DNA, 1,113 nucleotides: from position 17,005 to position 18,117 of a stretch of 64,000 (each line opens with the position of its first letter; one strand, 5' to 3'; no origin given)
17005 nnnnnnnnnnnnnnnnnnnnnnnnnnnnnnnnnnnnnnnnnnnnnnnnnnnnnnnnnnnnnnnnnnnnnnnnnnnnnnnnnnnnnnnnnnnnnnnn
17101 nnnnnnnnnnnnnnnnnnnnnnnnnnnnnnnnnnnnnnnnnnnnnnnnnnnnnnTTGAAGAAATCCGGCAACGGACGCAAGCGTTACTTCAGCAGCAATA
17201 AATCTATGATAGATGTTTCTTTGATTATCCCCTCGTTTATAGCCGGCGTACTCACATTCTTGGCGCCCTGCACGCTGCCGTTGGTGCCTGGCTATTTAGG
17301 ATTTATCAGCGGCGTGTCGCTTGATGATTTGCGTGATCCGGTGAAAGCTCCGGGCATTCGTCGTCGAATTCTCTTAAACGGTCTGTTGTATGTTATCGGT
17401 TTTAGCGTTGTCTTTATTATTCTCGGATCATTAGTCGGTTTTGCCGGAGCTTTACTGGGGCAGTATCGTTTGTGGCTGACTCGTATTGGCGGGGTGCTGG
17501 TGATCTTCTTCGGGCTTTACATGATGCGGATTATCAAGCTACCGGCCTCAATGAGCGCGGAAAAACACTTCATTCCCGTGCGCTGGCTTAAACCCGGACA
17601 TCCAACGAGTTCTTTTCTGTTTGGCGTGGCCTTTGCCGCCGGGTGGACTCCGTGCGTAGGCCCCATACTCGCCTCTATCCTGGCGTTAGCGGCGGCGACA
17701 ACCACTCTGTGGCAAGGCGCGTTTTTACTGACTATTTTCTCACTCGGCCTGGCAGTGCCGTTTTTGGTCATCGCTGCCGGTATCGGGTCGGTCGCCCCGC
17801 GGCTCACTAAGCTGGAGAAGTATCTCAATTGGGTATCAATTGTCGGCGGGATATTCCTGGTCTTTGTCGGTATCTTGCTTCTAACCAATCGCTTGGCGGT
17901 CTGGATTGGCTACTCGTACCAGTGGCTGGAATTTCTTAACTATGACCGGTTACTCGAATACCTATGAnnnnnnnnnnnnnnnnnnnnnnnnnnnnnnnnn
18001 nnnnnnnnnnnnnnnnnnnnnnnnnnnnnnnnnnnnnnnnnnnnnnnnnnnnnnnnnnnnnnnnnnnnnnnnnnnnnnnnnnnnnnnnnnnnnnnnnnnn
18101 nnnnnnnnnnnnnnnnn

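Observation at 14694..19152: Nine-gene co-directional metal/thiol-stress operon combining ArsR, DUF3179, two TlpA redoxins, CcdA, a MerT-like CC-membrane protein, a CX5R phosphatase and two Cys-rich peptides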

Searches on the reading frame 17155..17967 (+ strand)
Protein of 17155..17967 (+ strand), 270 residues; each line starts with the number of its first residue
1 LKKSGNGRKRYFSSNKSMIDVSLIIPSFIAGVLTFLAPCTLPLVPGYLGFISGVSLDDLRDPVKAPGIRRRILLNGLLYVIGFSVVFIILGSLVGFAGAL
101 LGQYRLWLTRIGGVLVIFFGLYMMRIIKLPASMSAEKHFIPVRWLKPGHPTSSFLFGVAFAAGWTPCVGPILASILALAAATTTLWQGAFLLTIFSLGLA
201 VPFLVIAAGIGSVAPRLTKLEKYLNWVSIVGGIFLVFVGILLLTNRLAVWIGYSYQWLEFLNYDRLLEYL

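Call 3: search_protein_families(library=pfam, proteins=[window:17155-17967:+], max_evalue=0.1)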
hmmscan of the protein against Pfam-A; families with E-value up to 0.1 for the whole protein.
window:17155-17967:+ (270 aa): 3 families
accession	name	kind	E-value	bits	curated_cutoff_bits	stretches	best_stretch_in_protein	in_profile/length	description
PF02683.22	DsbD_TM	-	7.8e-19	68.3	27.1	1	24-244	4-216/219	Cytochrome C biogenesis protein transmembrane domain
PF13386.12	DsbD_2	-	8.4e-11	42.6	24.9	1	73-240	33-198/199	Cytochrome C biogenesis protein transmembrane region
PF11139.14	SfLAP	-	0.0014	18.6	35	2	189-246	33-90/213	Sap, sulfolipid-1-addressing protein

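Call 4: search_protein_families(library=ncbifam, proteins=[window:17155-17967:+], max_evalue=0.1)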
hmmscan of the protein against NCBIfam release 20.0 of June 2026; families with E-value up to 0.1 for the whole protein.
window:17155-17967:+ (270 aa): 3 families
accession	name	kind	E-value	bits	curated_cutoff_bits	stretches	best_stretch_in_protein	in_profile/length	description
NF001419.0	PRK00293.1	subfamily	8e-15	54.4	330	1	24-248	172-387/574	protein-disulfide reductase DsbD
NF045694.1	seleno_TsoB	exception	2e-14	52.6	805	1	23-243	184-391/572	rhodanese/DsbD fusion-like selenoprotein TsoB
NF040495.1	tranport_ArsG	equivalog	2.3e-13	50.1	200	1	24-243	7-221/225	aromatic aminobenezylarsenical efflux permease ArsG family transporter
